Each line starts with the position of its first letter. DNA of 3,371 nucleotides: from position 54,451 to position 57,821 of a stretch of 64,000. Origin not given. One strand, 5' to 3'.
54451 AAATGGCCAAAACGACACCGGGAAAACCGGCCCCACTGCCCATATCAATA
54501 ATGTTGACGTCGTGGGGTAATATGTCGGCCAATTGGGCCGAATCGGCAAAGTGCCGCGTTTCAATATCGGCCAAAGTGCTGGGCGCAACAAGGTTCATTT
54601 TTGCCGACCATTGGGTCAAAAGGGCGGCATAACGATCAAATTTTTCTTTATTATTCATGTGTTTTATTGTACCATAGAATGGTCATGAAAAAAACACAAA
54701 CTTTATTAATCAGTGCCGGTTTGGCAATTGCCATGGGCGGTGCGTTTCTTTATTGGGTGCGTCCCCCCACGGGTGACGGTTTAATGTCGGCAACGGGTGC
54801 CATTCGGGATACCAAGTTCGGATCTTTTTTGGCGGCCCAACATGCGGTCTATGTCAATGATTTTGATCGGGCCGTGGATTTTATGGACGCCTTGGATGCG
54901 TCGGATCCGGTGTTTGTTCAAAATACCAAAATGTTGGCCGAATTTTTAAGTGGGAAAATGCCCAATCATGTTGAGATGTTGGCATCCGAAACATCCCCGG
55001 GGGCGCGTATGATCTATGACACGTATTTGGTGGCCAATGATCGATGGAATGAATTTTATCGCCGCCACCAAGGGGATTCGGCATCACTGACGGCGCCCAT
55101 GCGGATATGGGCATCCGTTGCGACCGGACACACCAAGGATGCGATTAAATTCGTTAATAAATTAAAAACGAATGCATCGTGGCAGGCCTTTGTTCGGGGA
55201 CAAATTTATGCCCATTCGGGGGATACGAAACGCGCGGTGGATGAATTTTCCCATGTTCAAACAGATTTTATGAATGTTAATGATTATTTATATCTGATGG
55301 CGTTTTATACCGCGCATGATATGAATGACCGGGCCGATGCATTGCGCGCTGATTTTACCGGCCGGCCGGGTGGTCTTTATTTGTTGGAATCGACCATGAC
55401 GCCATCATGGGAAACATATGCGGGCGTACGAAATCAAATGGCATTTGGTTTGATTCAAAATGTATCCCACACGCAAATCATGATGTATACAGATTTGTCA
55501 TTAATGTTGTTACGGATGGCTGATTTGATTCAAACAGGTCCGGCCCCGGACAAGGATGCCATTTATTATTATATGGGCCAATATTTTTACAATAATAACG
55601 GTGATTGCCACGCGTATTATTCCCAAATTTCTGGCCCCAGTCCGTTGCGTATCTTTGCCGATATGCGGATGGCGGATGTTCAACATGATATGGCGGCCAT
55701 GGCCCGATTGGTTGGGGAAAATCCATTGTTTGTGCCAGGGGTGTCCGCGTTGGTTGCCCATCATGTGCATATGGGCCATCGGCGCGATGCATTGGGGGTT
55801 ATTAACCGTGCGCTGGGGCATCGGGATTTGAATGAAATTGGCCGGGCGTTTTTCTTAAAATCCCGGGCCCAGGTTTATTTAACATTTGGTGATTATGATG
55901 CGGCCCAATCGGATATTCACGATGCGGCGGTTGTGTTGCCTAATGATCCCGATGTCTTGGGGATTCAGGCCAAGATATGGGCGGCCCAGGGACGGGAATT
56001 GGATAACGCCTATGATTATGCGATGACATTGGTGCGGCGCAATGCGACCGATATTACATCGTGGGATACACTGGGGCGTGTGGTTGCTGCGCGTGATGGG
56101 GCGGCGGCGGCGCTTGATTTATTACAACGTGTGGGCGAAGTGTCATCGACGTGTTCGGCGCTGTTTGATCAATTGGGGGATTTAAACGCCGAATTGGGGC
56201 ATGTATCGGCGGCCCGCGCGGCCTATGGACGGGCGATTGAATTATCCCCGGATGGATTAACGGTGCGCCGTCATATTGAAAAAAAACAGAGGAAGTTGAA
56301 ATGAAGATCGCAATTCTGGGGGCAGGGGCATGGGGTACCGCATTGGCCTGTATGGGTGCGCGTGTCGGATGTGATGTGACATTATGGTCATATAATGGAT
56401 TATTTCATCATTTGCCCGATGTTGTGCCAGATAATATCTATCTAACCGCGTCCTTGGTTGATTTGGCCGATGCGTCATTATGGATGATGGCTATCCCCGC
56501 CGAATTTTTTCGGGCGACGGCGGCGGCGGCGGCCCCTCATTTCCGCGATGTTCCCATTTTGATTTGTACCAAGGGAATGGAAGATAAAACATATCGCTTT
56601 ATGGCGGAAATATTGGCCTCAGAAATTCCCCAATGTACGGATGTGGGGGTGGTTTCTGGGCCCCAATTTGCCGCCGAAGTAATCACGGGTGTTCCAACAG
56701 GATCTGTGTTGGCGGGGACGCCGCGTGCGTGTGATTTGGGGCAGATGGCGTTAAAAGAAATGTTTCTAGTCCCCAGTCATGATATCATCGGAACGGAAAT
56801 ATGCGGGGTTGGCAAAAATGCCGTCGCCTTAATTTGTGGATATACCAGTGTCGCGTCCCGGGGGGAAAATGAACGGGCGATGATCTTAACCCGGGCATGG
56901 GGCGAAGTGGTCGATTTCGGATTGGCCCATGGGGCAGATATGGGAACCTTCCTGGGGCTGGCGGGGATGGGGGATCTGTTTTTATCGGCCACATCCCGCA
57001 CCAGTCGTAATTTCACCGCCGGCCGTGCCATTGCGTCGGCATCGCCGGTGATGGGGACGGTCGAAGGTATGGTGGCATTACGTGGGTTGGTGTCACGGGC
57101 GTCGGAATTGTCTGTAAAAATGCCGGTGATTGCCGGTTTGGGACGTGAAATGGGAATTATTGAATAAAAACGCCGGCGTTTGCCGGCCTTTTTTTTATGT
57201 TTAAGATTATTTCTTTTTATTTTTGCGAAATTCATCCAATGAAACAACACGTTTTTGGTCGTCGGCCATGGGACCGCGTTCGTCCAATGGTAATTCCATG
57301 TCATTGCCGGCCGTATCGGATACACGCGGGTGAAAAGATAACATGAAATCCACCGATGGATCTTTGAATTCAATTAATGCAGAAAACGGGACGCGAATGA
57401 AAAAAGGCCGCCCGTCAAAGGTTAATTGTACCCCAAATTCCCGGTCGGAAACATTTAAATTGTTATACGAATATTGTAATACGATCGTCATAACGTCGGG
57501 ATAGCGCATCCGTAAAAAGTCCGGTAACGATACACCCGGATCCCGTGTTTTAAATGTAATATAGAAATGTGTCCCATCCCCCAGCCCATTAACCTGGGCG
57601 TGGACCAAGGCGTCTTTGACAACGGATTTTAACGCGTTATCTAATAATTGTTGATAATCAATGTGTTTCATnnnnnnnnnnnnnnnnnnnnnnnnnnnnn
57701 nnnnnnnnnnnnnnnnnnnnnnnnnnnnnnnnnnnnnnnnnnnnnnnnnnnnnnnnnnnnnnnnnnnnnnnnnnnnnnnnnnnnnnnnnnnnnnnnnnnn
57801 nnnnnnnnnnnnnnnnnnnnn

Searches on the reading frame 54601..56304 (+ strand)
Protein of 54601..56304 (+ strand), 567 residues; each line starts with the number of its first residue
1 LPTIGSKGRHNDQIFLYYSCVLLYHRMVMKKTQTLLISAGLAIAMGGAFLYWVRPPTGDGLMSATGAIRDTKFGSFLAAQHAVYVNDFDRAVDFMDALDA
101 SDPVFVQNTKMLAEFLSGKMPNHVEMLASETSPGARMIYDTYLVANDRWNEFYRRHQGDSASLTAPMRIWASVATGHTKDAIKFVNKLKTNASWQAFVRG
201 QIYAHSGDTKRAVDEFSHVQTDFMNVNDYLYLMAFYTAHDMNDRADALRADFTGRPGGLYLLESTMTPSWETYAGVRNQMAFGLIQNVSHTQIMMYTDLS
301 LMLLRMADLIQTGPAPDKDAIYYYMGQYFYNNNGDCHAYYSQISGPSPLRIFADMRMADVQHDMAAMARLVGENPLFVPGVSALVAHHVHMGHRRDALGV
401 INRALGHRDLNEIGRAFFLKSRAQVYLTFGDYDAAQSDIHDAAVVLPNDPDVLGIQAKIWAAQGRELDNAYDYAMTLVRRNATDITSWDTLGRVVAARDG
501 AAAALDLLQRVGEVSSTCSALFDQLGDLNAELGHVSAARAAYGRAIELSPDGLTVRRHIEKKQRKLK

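Call 88: search_protein_families(library=pfam, proteins=[window:54601-56304:+], max_evalue=0.01)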
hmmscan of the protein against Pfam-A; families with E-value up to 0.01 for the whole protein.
window:54601-56304:+ (567 aa): 11 families
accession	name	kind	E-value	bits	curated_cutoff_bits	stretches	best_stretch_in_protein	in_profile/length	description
PF13428.12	TPR_14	-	1.1e-10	41.6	23.5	0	420-457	5-42/44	Tetratricopeptide repeat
PF07719.23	TPR_2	-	1.2e-07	31.7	27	0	523-551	5-33/34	Tetratricopeptide repeat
PF13181.12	TPR_8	-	2.7e-06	27.5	25.7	0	524-551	6-33/34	Tetratricopeptide repeat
PF13371.12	TPR_9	-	4.5e-06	27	35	0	525-557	35-67/73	Tetratricopeptide repeat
PF13432.12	TPR_16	-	0.0001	23.1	32.7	0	422-474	3-54/65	Tetratricopeptide repeat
PF13424.12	TPR_12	-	0.00019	22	30.1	0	491-549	16-75/77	Tetratricopeptide repeat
PF09976.15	TPR_21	-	0.00026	21.2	25.5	1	491-562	119-187/193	Tetratricopeptide repeat-like domain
PF00515.34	TPR_1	-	0.0013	19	27.8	0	525-551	7-33/34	Tetratricopeptide repeat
PF14559.12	TPR_19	-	0.0027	18.4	25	0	423-459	32-68/68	Tetratricopeptide repeat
PF23300.3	HEAT_Nup120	-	0.0081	16.4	29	0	176-223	10-56/170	Nucleoporin Nup120, HEAT repeats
PF12569.14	NatA_aux_su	-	0.0092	15.4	33.3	0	494-554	13-73/515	N-terminal acetyltransferase A, auxiliary subunit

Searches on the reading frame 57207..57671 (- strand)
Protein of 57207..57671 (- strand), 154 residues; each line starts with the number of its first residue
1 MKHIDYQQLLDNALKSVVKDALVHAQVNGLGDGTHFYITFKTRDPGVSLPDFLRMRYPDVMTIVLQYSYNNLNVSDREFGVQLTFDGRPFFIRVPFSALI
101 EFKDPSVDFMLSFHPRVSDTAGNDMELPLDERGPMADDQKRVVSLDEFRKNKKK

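Call 88: search_protein_families(library=pfam, proteins=[window:57207-57671:-], max_evalue=0.01)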
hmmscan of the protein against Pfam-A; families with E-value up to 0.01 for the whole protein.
window:57207-57671:- (154 aa): 1 family
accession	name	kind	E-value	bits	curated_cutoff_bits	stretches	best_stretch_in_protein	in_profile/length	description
PF04386.18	SspB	-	4.2e-29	102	27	1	11-126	4-120/156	Stringent starvation protein B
